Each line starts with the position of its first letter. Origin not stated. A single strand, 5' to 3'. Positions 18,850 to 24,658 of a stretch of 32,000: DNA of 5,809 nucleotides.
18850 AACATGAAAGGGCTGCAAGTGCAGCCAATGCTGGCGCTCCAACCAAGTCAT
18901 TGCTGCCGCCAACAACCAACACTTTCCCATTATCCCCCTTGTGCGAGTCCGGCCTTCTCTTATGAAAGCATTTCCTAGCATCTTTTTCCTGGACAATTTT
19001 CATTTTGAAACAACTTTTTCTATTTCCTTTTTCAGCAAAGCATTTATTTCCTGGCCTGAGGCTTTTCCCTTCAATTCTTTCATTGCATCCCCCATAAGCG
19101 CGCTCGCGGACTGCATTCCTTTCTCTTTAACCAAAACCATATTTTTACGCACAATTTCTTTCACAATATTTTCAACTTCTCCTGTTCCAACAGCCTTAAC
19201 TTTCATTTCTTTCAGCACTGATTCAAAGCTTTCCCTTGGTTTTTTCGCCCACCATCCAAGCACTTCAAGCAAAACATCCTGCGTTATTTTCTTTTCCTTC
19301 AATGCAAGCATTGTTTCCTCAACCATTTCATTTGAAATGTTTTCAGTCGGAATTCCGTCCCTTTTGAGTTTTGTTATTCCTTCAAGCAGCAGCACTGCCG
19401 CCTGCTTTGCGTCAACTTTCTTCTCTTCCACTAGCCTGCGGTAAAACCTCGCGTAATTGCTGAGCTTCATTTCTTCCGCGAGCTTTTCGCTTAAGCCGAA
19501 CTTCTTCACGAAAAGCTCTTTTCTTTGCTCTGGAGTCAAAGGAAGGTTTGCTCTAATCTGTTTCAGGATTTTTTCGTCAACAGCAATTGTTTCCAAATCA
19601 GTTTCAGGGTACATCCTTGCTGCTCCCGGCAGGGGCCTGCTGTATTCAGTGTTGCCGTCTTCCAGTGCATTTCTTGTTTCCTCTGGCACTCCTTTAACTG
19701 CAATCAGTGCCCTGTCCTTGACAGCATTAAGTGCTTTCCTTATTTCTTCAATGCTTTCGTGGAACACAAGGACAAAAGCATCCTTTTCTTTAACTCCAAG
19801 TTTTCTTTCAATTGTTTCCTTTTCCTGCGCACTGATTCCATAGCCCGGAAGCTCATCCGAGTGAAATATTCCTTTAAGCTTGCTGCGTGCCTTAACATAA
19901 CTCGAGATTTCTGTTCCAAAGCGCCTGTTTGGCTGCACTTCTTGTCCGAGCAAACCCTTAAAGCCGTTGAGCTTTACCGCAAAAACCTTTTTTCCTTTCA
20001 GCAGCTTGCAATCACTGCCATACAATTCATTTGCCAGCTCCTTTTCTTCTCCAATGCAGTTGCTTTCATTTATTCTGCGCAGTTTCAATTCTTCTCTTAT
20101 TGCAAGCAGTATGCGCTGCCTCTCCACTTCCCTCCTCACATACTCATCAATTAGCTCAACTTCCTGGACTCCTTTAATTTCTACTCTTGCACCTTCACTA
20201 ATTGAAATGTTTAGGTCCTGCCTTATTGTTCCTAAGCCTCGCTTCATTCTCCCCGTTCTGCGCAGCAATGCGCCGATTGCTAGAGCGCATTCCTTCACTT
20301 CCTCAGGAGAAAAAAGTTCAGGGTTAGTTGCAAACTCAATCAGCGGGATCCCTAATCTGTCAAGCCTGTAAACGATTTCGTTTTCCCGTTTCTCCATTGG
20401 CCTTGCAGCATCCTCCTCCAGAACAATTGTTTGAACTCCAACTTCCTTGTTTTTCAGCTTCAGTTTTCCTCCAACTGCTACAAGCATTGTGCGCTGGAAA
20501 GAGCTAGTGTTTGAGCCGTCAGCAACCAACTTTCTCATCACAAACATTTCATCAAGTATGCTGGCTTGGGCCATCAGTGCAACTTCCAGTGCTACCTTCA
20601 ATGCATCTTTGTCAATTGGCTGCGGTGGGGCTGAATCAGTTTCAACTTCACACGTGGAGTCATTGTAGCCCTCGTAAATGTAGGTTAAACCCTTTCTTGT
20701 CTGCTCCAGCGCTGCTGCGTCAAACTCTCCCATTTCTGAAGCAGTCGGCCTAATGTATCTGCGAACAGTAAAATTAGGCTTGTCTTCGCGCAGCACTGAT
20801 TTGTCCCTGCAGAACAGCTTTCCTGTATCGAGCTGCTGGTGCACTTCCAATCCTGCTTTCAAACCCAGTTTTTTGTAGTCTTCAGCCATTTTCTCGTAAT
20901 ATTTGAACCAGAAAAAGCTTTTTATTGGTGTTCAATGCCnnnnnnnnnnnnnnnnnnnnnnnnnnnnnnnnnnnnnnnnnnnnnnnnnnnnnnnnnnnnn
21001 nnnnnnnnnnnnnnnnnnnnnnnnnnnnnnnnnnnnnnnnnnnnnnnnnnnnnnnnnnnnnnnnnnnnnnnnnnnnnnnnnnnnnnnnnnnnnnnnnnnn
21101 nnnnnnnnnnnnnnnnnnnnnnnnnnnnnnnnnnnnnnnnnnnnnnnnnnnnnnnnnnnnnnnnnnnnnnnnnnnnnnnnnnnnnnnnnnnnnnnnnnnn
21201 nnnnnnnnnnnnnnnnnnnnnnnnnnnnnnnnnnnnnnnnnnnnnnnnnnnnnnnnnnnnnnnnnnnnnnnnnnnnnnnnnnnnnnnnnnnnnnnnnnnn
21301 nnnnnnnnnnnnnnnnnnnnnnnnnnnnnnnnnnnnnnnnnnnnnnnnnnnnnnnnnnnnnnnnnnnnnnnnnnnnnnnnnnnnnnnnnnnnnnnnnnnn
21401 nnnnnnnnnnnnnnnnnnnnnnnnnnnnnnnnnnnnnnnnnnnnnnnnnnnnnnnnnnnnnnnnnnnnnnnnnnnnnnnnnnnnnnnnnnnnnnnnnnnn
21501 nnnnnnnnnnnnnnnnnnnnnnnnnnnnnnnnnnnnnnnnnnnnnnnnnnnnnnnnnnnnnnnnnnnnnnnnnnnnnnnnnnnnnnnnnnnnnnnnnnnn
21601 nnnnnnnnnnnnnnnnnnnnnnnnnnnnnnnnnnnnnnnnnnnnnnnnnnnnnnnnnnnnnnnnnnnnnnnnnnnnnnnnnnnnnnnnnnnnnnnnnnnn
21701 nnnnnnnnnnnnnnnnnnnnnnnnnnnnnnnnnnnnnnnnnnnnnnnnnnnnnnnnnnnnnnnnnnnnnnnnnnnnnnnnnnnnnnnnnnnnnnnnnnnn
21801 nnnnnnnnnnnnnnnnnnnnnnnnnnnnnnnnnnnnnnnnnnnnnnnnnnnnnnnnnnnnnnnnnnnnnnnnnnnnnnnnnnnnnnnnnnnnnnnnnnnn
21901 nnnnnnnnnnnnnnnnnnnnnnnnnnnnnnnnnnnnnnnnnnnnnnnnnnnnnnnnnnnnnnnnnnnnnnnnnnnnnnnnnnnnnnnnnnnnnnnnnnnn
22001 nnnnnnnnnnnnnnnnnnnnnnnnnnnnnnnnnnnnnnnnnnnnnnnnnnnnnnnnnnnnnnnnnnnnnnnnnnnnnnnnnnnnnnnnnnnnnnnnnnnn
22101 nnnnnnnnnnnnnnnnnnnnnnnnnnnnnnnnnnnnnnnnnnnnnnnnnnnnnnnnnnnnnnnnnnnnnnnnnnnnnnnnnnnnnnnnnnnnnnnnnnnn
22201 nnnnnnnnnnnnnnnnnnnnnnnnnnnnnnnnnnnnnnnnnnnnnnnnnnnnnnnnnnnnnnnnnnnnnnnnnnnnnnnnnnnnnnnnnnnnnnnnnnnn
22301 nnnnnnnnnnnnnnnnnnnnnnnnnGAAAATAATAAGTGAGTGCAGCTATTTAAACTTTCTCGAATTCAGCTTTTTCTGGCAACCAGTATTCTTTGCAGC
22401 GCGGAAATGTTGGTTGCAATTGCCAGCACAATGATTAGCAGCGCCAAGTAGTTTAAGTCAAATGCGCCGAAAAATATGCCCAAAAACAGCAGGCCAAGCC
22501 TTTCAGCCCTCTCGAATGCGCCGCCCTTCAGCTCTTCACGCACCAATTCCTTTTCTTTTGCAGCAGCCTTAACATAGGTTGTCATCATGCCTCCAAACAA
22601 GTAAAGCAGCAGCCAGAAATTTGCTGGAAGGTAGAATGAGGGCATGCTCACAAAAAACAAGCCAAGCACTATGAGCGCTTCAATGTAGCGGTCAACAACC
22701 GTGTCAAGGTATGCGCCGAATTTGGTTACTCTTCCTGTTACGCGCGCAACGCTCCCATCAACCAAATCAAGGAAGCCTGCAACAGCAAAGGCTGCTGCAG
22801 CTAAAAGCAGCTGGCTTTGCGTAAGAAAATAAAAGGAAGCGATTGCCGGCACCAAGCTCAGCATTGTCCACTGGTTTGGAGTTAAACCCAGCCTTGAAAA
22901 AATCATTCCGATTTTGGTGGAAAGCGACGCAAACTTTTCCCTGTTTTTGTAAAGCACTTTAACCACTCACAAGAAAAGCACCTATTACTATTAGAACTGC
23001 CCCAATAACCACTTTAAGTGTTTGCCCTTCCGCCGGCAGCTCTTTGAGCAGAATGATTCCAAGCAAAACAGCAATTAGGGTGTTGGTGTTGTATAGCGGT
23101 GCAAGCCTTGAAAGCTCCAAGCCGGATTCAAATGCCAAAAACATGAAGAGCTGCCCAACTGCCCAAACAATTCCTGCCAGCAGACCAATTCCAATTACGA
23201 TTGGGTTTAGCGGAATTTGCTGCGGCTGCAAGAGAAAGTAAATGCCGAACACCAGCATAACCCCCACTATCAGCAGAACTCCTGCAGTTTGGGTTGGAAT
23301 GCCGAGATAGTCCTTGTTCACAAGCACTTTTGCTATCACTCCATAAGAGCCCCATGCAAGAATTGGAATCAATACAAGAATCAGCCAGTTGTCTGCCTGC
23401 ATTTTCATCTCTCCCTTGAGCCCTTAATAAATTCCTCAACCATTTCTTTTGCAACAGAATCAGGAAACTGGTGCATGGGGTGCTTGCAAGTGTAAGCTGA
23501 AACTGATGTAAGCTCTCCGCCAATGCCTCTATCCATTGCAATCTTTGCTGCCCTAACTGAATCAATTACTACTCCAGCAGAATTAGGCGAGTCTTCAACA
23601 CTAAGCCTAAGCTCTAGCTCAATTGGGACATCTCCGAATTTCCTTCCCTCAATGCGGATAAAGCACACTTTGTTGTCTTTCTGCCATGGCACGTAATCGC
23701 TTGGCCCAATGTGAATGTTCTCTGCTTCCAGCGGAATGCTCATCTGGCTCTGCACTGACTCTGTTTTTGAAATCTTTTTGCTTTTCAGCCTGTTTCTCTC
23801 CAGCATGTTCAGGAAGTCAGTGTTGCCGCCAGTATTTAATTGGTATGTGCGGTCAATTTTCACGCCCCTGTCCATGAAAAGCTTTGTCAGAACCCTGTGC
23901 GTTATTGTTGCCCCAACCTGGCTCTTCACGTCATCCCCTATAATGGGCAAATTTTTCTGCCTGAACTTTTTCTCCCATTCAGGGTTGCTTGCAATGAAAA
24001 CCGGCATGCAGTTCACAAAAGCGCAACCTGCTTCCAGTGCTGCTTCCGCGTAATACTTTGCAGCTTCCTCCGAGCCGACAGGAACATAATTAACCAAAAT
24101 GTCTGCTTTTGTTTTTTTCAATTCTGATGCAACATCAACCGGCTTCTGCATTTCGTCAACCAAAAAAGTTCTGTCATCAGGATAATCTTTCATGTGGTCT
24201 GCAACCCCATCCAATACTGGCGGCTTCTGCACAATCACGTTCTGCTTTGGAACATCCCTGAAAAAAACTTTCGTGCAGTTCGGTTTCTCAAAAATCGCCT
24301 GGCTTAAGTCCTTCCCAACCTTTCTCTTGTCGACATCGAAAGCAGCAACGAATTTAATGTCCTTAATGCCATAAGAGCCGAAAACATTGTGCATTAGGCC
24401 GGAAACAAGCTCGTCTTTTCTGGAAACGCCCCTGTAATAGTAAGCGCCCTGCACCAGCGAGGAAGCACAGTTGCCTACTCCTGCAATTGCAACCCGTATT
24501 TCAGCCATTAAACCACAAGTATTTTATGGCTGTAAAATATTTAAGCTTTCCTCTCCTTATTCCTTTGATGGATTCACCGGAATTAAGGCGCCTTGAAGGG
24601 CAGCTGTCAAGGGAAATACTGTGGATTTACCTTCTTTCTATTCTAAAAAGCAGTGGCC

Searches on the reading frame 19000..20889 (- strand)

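Call 16: search_protein_families(library=pfam, proteins=[window:19000-20889:-])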
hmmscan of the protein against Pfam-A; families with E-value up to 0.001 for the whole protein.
window:19000-20889:- (629 aa): 3 families
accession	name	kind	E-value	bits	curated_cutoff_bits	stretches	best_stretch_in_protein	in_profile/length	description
PF02934.20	GatB_N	-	2e-51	175.2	23.4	1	11-442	2-276/277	GatB/GatE catalytic domain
PF02637.23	GatB_Yqey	-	1e-15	58.4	27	1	482-623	2-148/148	GatB domain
PF02938.19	GAD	-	8.8e-11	42.3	23.4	1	298-386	7-94/95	GAD domain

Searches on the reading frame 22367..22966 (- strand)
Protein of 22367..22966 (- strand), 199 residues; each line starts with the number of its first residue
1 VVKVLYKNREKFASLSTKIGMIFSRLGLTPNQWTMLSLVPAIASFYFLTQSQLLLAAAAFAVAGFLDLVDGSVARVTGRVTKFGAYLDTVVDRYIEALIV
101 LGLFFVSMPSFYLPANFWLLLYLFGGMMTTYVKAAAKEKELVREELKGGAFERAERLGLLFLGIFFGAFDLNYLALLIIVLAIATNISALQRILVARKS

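Call 62: search_protein_families(library=pfam, proteins=[window:22367-22966:-], max_evalue=0.01)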
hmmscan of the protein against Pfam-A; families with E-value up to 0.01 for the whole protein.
window:22367-22966:- (199 aa): 1 family
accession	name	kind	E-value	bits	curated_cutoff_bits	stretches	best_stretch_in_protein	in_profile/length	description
PF01066.26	CDP-OH_P_transf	-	7.1e-18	65.9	22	1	29-184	3-148/152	CDP-alcohol phosphatidyltransferase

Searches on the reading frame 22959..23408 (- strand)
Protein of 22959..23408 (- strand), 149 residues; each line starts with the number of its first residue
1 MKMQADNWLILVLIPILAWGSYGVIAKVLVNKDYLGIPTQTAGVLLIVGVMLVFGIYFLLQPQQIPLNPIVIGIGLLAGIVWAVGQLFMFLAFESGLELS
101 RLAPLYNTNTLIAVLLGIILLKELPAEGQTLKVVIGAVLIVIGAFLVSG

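Call 62: search_protein_families(library=pfam, proteins=[window:22959-23408:-], max_evalue=0.01)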
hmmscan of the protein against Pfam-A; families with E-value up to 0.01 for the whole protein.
window:22959-23408:- (149 aa): 3 families
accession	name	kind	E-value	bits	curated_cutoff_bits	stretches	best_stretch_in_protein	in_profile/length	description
PF06800.18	Sugar_transport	-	1e-11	45.2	26.3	1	11-148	2-131/280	Sugar transport protein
PF00892.27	EamA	-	4.2e-11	43.7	28.2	1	8-148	3-134/135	EamA-like transporter family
PF07857.17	TMEM144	-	0.00015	21.3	26.2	1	43-148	226-329/332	Transmembrane family, TMEM144 of transporters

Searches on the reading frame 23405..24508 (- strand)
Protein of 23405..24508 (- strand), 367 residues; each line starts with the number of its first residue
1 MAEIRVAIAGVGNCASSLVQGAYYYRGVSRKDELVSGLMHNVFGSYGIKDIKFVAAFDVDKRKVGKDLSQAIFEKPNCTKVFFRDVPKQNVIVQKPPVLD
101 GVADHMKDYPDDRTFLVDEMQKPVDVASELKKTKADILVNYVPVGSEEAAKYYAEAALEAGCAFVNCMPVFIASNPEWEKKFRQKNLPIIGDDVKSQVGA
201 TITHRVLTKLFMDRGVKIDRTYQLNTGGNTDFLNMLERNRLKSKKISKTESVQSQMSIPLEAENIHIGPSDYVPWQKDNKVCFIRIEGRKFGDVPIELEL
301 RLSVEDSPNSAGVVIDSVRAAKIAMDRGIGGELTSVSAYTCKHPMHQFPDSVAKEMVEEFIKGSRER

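Call 16: search_protein_families(library=pfam, proteins=[window:23405-24508:-])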
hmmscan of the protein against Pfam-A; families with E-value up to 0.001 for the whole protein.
window:23405-24508:- (367 aa): 2 families
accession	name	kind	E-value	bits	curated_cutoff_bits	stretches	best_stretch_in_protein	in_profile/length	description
PF01658.22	Inos-1-P_synth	-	1.2e-36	125.6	27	1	199-307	1-107/107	Myo-inositol-1-phosphate synthase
PF07994.18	NAD_binding_5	-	0.00023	21.2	25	0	149-325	204-268/321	Myo-inositol-1-phosphate synthase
